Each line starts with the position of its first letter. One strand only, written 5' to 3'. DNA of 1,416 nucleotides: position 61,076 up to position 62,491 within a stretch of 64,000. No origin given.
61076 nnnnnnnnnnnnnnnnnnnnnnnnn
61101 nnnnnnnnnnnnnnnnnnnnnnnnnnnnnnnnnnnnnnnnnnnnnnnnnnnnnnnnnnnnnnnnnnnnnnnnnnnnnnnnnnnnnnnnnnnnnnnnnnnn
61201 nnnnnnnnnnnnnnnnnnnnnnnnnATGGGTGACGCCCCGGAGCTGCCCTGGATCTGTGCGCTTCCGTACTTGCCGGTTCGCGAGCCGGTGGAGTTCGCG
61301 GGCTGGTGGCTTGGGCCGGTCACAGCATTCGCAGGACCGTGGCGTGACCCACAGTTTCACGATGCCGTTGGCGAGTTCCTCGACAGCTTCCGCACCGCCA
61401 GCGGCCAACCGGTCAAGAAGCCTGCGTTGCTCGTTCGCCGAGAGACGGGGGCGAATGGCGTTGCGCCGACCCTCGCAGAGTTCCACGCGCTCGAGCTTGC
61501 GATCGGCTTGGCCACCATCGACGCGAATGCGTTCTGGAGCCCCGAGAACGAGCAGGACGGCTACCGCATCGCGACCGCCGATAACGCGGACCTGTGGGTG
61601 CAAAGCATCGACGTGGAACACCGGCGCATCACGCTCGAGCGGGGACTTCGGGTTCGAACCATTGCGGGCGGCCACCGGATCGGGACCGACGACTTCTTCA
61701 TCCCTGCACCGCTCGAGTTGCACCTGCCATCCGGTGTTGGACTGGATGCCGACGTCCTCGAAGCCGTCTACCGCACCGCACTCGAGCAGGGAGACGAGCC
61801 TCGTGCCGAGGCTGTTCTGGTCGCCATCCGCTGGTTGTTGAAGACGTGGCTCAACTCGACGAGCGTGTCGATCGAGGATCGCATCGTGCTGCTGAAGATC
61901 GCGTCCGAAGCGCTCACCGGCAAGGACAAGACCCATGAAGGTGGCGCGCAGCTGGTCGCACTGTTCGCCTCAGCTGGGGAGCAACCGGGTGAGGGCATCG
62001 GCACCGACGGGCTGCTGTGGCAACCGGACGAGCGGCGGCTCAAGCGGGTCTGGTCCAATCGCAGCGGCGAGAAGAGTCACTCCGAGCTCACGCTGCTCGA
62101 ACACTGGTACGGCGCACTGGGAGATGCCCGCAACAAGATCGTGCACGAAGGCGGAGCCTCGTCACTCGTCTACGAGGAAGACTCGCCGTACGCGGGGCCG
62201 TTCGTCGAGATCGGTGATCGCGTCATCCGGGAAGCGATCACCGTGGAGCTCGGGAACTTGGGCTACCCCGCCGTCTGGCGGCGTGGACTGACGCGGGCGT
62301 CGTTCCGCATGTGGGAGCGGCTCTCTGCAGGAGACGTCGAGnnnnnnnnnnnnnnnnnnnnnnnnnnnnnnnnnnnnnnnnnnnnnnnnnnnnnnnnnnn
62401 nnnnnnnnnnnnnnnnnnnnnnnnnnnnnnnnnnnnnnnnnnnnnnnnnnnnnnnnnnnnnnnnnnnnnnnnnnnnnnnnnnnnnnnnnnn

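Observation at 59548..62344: Candidate novel effector pair: two translationally coupled proteins that each carry a C-terminal HEPN-like R-N-x3-H motif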

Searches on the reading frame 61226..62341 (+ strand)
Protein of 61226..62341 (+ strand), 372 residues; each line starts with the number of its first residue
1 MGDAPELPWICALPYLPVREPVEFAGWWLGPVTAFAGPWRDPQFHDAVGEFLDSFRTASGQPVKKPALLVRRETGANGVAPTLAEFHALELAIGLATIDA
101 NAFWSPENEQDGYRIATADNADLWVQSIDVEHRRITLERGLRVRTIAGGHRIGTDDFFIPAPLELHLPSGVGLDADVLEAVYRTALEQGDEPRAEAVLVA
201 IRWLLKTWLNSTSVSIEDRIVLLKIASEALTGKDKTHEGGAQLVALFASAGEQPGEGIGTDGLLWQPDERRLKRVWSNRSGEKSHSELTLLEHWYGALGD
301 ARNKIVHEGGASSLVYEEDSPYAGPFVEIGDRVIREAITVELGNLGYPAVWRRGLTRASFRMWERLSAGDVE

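Call 3: search_protein_families(library=pfam, proteins=[window:61226-62341:+], max_evalue=1)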
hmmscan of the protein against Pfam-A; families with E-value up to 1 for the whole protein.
window:61226-62341:+ (372 aa): 0 families

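Call 4: search_protein_families(library=padloc, proteins=[window:61226-62341:+], max_evalue=1)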
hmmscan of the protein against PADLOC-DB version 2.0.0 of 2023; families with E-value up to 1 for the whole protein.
window:61226-62341:+ (372 aa): 0 families

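Call 5: search_protein_families(library=ncbifam, proteins=[window:61226-62341:+], max_evalue=1)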
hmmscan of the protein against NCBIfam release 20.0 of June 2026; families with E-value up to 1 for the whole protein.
window:61226-62341:+ (372 aa): 0 families

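Call 6: find_homologous_proteins(query=window:61226-62341:+)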
Query window:61226-62341:+ (372 aa): 35 proteins with E <= 0.001 among 8000 candidates.
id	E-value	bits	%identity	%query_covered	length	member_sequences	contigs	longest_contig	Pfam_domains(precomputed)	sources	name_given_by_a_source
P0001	1.1e-249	846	100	100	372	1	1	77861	-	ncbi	ncbi:MAG: hypothetical protein U0W40_13630 [Acidimicrobiia bacterium]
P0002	2.3e-124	434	55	99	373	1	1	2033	-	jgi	jgi:hypothetical protein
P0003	6.7e-116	406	51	97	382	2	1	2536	-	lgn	-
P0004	3.7e-114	400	49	97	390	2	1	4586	-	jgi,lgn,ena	-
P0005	7.5e-112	392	50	97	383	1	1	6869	-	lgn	-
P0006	3.0e-109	384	50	97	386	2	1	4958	-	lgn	-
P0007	7.8e-109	383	51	98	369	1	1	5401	-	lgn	-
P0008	3.3e-108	380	50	95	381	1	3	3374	-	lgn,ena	-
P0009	1.1e-107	379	49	98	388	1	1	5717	-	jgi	jgi:hypothetical protein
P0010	2.1e-106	375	48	97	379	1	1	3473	-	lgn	-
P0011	2.4e-104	368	50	97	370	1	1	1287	-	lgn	-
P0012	9.7e-104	366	53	85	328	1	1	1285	-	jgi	jgi:hypothetical protein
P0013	2.9e-103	364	51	98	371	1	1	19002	-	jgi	jgi:hypothetical protein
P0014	1.6e-102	362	48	97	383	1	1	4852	-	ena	-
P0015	6.4e-102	360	47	99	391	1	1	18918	-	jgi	jgi:hypothetical protein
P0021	5.7e-100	353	48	96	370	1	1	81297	-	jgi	jgi:hypothetical protein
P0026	7.2e-95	337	44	97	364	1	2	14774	-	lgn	-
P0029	1.8e-88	315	51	85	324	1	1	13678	-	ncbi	ncbi:MAG: hypothetical protein ACRD12_21570 [Acidimicrobiales bacterium]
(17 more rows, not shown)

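Call 8: search_solved_structures(query=window:61226-62341:+, max_evalue=10)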
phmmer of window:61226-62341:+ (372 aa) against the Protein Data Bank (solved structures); distinct sequences matched with E-value up to 10: 1.
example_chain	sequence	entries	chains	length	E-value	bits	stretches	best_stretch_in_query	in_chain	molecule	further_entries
8fre_A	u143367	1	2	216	7.9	8.8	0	186-299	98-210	RBL4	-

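Call 10: find_encoding_contigs(protein=P0021, flank=8000, max_places=3)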
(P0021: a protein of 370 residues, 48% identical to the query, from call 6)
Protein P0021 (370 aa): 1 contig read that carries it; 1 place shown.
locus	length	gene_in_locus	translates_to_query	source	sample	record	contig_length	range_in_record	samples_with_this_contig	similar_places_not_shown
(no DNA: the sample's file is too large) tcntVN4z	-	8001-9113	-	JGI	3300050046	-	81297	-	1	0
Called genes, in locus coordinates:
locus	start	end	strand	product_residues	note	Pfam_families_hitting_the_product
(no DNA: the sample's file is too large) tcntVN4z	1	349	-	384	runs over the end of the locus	PF22691:Thiolase_C_1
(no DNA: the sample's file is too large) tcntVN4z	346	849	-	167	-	PF12172:zf-ChsH2, PF01796:OB_ChsH2_C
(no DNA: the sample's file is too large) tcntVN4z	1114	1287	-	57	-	-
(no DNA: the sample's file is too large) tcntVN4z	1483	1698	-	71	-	-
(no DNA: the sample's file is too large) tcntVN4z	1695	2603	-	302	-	-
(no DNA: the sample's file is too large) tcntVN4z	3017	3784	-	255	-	PF08378:NERD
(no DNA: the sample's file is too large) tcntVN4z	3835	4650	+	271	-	PF03372:Exo_endo_phos (weak)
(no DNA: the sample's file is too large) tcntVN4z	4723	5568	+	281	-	-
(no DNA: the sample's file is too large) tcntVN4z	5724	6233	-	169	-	PF08808:RES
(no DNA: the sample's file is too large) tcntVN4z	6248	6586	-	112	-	PF13560:HTH_31 (faint), PF09722:Xre_MbcA_ParS_C (weak)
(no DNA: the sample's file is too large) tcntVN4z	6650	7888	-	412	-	-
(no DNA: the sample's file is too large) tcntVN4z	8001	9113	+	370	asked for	-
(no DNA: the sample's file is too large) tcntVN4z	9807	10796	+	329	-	PF14659:Phage_int_SAM_3, PF00589:Phage_integrase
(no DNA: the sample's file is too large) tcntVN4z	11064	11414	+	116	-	-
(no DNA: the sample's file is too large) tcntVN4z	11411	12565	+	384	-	-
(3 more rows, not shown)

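Call 11: find_related_loci(query=A1, collection=metagenome_contigs, flank=8000)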
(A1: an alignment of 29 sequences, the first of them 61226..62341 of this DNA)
Query A1 (372 aa) in metagenome_contigs; peptide patterns used: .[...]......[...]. (x = any residue, [..] = any of these).
117 stretches matched a pattern; 3 encode a relative of the query (tblastn E <= 1e-3); 3 distinct loci.
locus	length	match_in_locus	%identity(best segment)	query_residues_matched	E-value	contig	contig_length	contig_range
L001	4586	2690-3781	49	5-366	7e-120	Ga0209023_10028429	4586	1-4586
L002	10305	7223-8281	50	15-365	1e-103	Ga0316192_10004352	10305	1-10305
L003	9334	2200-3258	50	15-365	1e-103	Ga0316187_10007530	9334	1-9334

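Call 17: search_protein_families(library=pfam, proteins=[L001:1161-2651:+, L002:5466-7127:+, L001:62-1153:+, L002:1969-4200:+, L002:8737-9372:+], max_evalue=0.1)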
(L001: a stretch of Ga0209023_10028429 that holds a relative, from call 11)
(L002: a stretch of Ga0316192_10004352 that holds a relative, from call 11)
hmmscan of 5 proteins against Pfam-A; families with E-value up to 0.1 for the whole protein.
L001:1161-2651:+ (497 aa): 1 family
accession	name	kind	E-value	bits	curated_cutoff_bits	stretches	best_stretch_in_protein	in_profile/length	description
PF08011.17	PDDEXK_9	-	0.014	15.7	25.5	1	378-463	3-96/105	PD-(D/E)XK nuclease superfamily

L002:5466-7127:+ (554 aa): 0 families

L001:62-1153:+ (364 aa): 8 families
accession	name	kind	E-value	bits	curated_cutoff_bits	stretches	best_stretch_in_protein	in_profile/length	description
PF06114.19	Peptidase_M78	-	2.1e-16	60.3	22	1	177-282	11-122/123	IrrE N-terminal-like domain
PF01381.28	HTH_3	-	2e-11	44.2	23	1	18-72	1-55/55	Helix-turn-helix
PF13560.12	HTH_31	-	2.1e-10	41.2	27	1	17-69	5-58/64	Helix-turn-helix domain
PF12844.13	HTH_19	-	1.1e-06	28.9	30.2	1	17-68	3-54/64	Helix-turn-helix domain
PF13443.12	HTH_26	-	0.00072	20.2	22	1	18-67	2-52/63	Cro/C1-type HTH DNA-binding domain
PF13412.12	HTH_24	-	0.053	13.5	21.9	0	27-46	18-37/48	Winged helix-turn-helix DNA-binding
PF13384.12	HTH_23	-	0.076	13.3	24.6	0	16-45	6-36/50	Homeodomain-like domain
PF14549.12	P22_Cro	-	0.088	13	30.2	0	29-49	12-30/60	DNA-binding transcriptional regulator Cro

L002:1969-4200:+ (744 aa): 1 family
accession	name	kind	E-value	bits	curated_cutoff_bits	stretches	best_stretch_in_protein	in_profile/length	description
PF08401.16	ArdcN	-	3.2e-13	50.4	22.6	1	671-726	46-101/123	N-terminal domain of anti-restriction factor ArdC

L002:8737-9372:+ (212 aa): 0 families

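Call 25: find_encoding_contigs(protein=P0013, flank=6000, max_places=2)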
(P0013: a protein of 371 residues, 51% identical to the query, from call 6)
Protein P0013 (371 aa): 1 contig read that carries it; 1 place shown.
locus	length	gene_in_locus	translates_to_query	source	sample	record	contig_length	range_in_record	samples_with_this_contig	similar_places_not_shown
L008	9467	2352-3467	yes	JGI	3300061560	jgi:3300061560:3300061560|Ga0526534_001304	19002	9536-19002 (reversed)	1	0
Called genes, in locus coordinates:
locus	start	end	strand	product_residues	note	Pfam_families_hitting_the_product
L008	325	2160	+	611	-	PF13289:SIR2_2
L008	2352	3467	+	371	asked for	-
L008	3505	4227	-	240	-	PF13700:DUF4158 (weak)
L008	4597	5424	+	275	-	PF00520:Ion_trans, PF07885:Ion_trans_2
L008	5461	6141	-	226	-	PF13411:MerR_1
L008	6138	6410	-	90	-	PF03551:PadR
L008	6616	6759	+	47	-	-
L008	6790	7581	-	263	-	-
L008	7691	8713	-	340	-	-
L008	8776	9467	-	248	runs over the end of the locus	PF07505:DUF5131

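Call 26: find_encoding_contigs(protein=P0015, flank=6000, max_places=2)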
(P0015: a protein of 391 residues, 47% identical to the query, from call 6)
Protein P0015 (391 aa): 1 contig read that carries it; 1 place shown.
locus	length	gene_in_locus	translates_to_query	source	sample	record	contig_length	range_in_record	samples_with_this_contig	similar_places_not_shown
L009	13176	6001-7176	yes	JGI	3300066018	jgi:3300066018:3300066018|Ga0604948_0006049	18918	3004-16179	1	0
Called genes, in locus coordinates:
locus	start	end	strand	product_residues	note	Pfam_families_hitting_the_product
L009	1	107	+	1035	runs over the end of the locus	?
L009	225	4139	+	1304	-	-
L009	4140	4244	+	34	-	-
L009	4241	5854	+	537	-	-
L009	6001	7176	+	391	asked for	-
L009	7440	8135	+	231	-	-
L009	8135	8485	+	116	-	-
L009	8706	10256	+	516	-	PF13683:rve_3 (faint), PF09299:Mu-transpos_C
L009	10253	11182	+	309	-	PF05621:TniB, PF13401:AAA_22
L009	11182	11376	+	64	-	-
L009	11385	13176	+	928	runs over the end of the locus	PF06527:TniQ, PF00126:HTH_1 (faint)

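Call 27: find_encoding_contigs(protein=P0026, flank=6000, max_places=2)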
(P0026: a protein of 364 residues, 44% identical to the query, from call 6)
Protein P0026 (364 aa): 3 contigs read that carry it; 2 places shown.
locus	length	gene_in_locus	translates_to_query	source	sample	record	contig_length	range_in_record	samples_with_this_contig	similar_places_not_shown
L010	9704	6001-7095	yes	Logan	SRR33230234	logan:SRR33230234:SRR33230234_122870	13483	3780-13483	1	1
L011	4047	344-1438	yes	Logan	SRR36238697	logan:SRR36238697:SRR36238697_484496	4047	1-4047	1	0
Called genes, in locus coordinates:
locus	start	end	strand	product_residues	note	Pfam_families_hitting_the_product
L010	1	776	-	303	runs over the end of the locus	PF13814:Replic_Relax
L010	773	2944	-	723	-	PF13191:AAA_16 (faint), PF02534:T4SS-DNA_transf (faint), PF10412:TrwB_AAD_bind (faint)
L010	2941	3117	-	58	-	-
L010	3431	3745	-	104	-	-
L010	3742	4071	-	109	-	-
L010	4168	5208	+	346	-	-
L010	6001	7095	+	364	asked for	-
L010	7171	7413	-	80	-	-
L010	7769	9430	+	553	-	PF13289:SIR2_2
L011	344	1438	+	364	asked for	-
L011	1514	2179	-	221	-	-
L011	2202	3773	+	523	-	PF13289:SIR2_2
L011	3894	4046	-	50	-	?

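Call 28: find_encoding_contigs(protein=P0029, flank=6000, max_places=2)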
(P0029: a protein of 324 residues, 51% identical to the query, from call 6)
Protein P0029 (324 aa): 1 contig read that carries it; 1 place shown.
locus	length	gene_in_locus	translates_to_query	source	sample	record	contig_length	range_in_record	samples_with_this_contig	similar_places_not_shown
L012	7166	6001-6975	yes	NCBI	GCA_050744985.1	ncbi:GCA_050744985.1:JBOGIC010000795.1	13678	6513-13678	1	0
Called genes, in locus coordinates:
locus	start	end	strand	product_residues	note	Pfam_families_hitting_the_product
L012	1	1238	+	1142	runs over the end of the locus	-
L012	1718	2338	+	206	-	-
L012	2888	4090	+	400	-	PF01609:DDE_Tnp_1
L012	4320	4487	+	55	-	-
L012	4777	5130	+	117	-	-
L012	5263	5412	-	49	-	-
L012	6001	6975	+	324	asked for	-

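Call 42: predict_structure(alignment_id=A1)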
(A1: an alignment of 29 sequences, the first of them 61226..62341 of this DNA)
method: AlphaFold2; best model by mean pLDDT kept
length: 372 residues; sequences in the alignment: 29
mean_pLDDT: 92.2   pTM: 0.92
mean pLDDT of the five models: 92.2, 91.1, 91.0, 90.9, 90.9
residues with pLDDT >= 90: 309; 70-90: 42; 50-70: 11; < 50: 10
segments of 3 or more residues with pLDDT < 50: 1-3, 139-145
pLDDT, mean of each block of 10 residues (from residue 1): 71 97 98 97 96 93 96 96 97 98 92 88 93 75 50 88 86 98 96 98 95 86 98 97 98 94 96 93 96 97 93 93 97 98 98 96 93 64
secondary structure, 60 per line:
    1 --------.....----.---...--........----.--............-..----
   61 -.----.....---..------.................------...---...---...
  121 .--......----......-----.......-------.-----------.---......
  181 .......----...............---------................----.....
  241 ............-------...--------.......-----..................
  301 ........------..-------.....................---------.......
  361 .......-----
elements in order: E9-13 E22-24 E27-31 H42-53 E67-71 H83-99 H118-121 E124-129 E134-139 E145-151 H175-187 H192-206 H216-231 H236-252 E271-277 E283-289 H290-308 H326-344 H354-367

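Call 44: find_related_loci(query=A3, collection=genome_contigs, flank=8000)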
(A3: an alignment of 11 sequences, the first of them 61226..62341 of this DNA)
Query A3 (372 aa) in genome_contigs; peptide patterns used: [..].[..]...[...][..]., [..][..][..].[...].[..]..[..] (x = any residue, [..] = any of these).
66 stretches matched a pattern; 4 encode a relative of the query (tblastn E <= 1e-3); 4 distinct loci.
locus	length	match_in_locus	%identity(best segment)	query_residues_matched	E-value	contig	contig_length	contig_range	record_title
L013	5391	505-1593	52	8-368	3e-114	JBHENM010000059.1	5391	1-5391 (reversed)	MAG: Acidimicrobiales bacterium isolate S5_bin.14.orig S5_k141_2262310, whole genome shotgun sequence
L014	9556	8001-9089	51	8-368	6e-113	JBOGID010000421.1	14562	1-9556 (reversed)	MAG: Acidimicrobiales bacterium isolate M3-S_metabat2.bin.145 k127_3834435, whole genome shotgun sequence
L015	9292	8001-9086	52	6-366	5e-111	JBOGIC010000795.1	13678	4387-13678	MAG: Acidimicrobiales bacterium isolate SC-S_metawrap_bin.3 k127_2312010, whole genome shotgun sequence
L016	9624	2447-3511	46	8-368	1e-101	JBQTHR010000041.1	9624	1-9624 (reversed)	MAG: Actinomycetota bacterium isolate SAR248 c_000000102607, whole genome shotgun sequence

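Call 45: fold_search(model_id=the predicted structure, library=pdb)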
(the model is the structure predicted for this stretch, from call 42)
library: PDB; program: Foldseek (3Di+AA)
matches with E <= 10: 190; with E <= 0.001: 0
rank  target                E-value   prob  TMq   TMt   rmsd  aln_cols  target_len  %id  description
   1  7cum_B                6.9e-01  0.06  0.14  0.09  27.5       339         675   11  Cryo-EM structure of human GABA(B) receptor bound to the antagonist CGP54626 (released 2020-11-11)
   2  6gsb_A                9.8e-01  0.11  0.11  0.17  14.8       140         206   13  Sphingobacterium sp. T2 manganese superoxide dismutase catalyses the oxidative demethylation of polymeric lignin via g (released 2018-10-03)
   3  8ro0_A                9.8e-01  0.02  0.09  0.03  23.2       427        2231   10  Structure of the C. elegans Intron Lariat Spliceosome primed for disassembly (ILS') (released 2024-08-07)
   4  4apb_D                1.3e+00  0.04  0.11  0.10  18.4       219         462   13  Crystal structure of Mycobacterium tuberculosis fumarase (Rv1098c) S318C in complex with fumarate (released 2012-04-25)
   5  3qbp_B                1.3e+00  0.03  0.12  0.10  22.5       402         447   11  Crystal structure of fumarase Fum from Mycobacterium marinum (released 2011-01-26)
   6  3rrp_B                1.3e+00  0.04  0.11  0.09  18.0       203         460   16  Crystal structure of fumarate hydratase Fum from Mycobacterium abscessus with malate bound (released 2011-05-11)
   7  5e2q_A                1.4e+00  0.08  0.13  0.08  11.0       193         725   10  Structure of human DPP3 in complex with angiotensin-II (released 2016-04-13)
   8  3fi7                  1.4e+00  0.07  0.12  0.20  16.1       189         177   10  Crystal Structure of the autolysin Auto (Lmo1076) from Listeria monocytogenes, catalytic domain (released 2009-04-07)
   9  7t93_C                1.4e+00  0.04  0.10  0.09  19.3       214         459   14  Crystal Structure of Fumarate hydratase class II from Mycobacterium ulcerans in complex with L-Malate (released 2022-04-13)
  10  3oce_A                1.4e+00  0.02  0.07  0.06  23.2       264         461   12  Crystal structure of fumarate lyase:delta crystallin from Brucella melitensis bound to cobalt (released 2010-08-18)
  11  4apb_A                1.5e+00  0.04  0.11  0.09  19.1       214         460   13  Crystal structure of Mycobacterium tuberculosis fumarase (Rv1098c) S318C in complex with fumarate (released 2012-04-25)
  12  7t93_D                1.5e+00  0.03  0.11  0.09  19.4       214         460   14  Crystal Structure of Fumarate hydratase class II from Mycobacterium ulcerans in complex with L-Malate (released 2022-04-13)
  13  5f92_B                1.6e+00  0.03  0.10  0.09  19.1       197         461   13  Fumarate hydratase of Mycobacterium tuberculosis in complex with formate (released 2016-06-22)
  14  9a5c_B                1.7e+00  0.04  0.08  0.10  16.0       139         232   15  Integrative model of GLPD-DNAD by crosslinking MS and deep learning (released 2024-09-18)
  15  3fvy                  1.8e+00  0.04  0.09  0.06  15.5       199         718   12  Crystal structure of human Dipeptidyl Peptidase III (released 2009-02-03)
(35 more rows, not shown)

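Call 47: search_protein_families(library=pfam, alignment_id=A1, max_evalue=10)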
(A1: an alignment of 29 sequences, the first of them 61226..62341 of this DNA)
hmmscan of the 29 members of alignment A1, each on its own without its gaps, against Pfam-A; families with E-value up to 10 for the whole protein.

A. member 1, window:61226-62341:+ (372 aa): 0 families

B. families by the number of members that match (of 29 scanned): 3 families
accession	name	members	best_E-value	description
PF06188.17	HrpE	1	0.046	HrpE/YscL/FliH and V-type ATPase subunit E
PF00177.27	Ribosomal_S7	1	0.16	Ribosomal protein S7p/S5e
PF09277.16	Erythro-docking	1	1.5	Erythronolide synthase, docking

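Call 50: search_protein_representatives(alignment_id=A1)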
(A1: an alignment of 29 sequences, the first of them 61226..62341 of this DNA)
Query: 29 sequences, 378 profile positions. Proteins with E-value up to 0.001 (for the whole library): 612; up to 1e-10: 392; up to 1e-30: 173. The best 150 are listed.
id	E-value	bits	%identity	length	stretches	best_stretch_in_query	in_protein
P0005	5.0e-169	578.3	-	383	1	5-375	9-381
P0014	2.4e-155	533.3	-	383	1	5-373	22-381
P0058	3.2e-137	473.6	-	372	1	7-374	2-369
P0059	2.6e-125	434.4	-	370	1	6-369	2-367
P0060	3.0e-124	431.0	-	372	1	5-370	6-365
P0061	4.5e-123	427.1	-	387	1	7-371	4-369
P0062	8.6e-118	409.7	-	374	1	5-373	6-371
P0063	3.6e-117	407.6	-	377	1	6-372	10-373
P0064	7.9e-112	390.1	-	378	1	5-371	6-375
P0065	1.0e-110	386.4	-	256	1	12-267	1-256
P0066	1.1e-110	386.3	-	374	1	7-375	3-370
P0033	2.7e-110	385.0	-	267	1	116-374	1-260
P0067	3.3e-110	384.7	-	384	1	6-374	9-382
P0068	3.5e-110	384.7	-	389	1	6-366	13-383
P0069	9.4e-109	379.9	-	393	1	6-372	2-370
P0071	1.6e-107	375.8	-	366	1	8-368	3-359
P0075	3.7e-104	364.8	-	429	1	8-376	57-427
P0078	4.1e-103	361.4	-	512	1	13-370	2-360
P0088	1.1e-93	330.3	-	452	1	8-363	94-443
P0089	8.2e-93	327.5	-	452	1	8-369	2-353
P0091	2.5e-91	322.6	-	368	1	7-376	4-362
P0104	3.0e-81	289.4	-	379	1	8-362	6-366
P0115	6.0e-74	265.4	-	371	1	9-365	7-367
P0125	2.9e-66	240.1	-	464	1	6-347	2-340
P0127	5.7e-64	232.5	-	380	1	11-369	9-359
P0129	9.8e-63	228.5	-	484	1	5-347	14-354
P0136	4.4e-60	219.8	-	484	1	9-346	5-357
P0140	1.2e-57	211.7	-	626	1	9-372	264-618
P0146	2.4e-55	204.2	-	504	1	6-347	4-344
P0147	4.2e-55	203.3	-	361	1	9-367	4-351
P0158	8.4e-52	192.5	-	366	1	9-373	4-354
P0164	1.4e-49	185.2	-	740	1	5-346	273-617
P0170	2.1e-47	178.0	-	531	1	9-346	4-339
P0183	2.3e-42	161.5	-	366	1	10-369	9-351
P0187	3.2e-41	157.6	-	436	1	6-366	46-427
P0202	8.6e-37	143.1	-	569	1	6-281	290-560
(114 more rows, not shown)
